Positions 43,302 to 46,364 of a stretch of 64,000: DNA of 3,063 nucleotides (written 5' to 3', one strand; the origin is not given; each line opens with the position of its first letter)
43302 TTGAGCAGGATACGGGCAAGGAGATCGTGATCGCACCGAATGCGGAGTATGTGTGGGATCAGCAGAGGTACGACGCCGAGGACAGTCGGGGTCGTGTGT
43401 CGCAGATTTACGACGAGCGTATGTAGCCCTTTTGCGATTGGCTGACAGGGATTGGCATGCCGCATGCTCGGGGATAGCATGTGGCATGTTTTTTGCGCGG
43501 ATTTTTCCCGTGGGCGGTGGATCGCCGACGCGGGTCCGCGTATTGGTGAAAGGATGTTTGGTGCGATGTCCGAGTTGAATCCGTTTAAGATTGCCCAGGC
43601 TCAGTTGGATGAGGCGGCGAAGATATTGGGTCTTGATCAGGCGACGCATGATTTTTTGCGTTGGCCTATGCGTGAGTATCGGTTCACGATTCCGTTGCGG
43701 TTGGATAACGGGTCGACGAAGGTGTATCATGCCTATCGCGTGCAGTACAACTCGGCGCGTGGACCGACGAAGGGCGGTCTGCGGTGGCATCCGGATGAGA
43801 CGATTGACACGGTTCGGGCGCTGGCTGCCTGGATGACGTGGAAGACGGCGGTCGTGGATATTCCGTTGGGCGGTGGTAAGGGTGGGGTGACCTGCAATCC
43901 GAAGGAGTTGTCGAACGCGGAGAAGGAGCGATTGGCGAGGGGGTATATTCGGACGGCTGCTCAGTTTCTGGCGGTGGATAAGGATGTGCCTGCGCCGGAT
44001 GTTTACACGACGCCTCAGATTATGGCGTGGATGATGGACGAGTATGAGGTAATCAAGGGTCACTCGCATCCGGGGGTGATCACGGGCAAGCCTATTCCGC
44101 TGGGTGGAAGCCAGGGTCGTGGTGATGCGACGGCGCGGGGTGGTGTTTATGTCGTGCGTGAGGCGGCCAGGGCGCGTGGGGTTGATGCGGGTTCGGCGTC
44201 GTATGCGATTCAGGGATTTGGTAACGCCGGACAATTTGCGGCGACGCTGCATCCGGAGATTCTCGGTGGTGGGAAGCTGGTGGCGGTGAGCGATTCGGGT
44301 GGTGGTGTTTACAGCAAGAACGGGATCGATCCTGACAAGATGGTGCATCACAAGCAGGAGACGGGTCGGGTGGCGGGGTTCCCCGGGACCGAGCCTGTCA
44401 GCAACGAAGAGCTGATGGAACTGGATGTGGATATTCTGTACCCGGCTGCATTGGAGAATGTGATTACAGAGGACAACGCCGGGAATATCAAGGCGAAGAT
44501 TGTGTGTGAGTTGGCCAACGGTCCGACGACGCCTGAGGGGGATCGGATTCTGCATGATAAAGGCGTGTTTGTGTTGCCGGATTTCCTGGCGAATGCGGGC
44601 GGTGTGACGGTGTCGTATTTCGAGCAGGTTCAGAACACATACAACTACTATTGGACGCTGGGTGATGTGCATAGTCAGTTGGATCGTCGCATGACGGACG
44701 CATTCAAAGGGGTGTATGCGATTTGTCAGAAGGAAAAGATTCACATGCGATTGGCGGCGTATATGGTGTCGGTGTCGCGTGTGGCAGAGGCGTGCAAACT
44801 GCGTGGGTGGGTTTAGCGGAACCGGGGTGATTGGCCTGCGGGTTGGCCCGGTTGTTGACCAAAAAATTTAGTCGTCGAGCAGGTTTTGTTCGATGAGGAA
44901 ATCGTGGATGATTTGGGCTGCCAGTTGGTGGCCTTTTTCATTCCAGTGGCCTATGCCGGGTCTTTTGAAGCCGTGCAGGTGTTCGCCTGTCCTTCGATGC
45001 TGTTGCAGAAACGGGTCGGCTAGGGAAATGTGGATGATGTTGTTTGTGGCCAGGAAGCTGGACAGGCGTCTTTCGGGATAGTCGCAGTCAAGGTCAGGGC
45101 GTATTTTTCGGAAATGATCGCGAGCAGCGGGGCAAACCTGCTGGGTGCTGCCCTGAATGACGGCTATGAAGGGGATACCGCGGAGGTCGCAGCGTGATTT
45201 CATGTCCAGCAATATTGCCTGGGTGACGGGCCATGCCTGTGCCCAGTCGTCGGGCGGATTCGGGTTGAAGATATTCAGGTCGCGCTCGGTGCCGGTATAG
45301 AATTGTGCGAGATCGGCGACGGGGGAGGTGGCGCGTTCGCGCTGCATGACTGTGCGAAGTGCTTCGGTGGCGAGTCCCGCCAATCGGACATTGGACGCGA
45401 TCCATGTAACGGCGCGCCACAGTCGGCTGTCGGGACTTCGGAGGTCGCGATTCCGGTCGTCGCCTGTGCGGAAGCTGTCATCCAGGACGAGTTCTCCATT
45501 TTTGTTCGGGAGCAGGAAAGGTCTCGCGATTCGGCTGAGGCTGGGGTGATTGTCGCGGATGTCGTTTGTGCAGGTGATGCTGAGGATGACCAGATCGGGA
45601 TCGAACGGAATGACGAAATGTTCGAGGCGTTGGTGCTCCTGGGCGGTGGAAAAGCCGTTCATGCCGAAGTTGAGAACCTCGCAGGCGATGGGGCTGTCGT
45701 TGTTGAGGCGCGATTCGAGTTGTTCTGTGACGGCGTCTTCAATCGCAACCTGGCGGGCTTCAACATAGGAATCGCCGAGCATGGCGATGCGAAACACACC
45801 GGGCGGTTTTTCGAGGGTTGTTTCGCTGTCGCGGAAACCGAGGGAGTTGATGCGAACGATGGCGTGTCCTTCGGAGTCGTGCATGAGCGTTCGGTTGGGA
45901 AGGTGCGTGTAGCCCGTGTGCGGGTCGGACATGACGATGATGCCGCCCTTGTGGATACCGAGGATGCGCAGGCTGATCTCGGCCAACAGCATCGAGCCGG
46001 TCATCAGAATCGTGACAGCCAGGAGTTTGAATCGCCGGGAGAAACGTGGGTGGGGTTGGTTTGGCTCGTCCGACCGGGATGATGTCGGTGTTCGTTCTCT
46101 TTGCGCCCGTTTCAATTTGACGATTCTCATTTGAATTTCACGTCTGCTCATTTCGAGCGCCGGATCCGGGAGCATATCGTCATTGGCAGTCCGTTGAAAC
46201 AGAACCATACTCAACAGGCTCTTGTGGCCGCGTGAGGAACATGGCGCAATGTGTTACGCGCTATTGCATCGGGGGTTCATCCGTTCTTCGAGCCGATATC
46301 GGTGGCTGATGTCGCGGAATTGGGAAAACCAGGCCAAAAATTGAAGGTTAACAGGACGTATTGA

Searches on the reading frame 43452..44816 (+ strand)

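Call 51: search_protein_families(library=pfam, proteins=[window:43452-44816:+], max_evalue=0.001)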
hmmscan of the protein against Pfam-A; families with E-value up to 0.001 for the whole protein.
window:43452-44816:+ (454 aa): 2 families
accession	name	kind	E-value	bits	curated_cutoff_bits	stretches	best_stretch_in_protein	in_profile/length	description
PF00208.27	ELFV_dehydrog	-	7e-74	249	23.4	1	218-452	1-241/241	Glutamate/Leucine/Phenylalanine/Valine dehydrogenase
PF02812.23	ELFV_dehydrog_N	-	5.4e-51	172.1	25.3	1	72-199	1-128/129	Glu/Leu/Phe/Val dehydrogenase, dimerisation domain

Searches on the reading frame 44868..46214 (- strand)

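Call 51: search_protein_families(library=pfam, proteins=[window:44868-46214:-], max_evalue=0.001)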
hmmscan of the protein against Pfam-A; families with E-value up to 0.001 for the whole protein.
window:44868-46214:- (448 aa): 1 family
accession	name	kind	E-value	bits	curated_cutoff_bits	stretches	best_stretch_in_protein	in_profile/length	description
PF13472.12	Lipase_GDSL_2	-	2.3e-05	25.4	32.9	1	146-370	2-159/178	GDSL-like Lipase/Acylhydrolase family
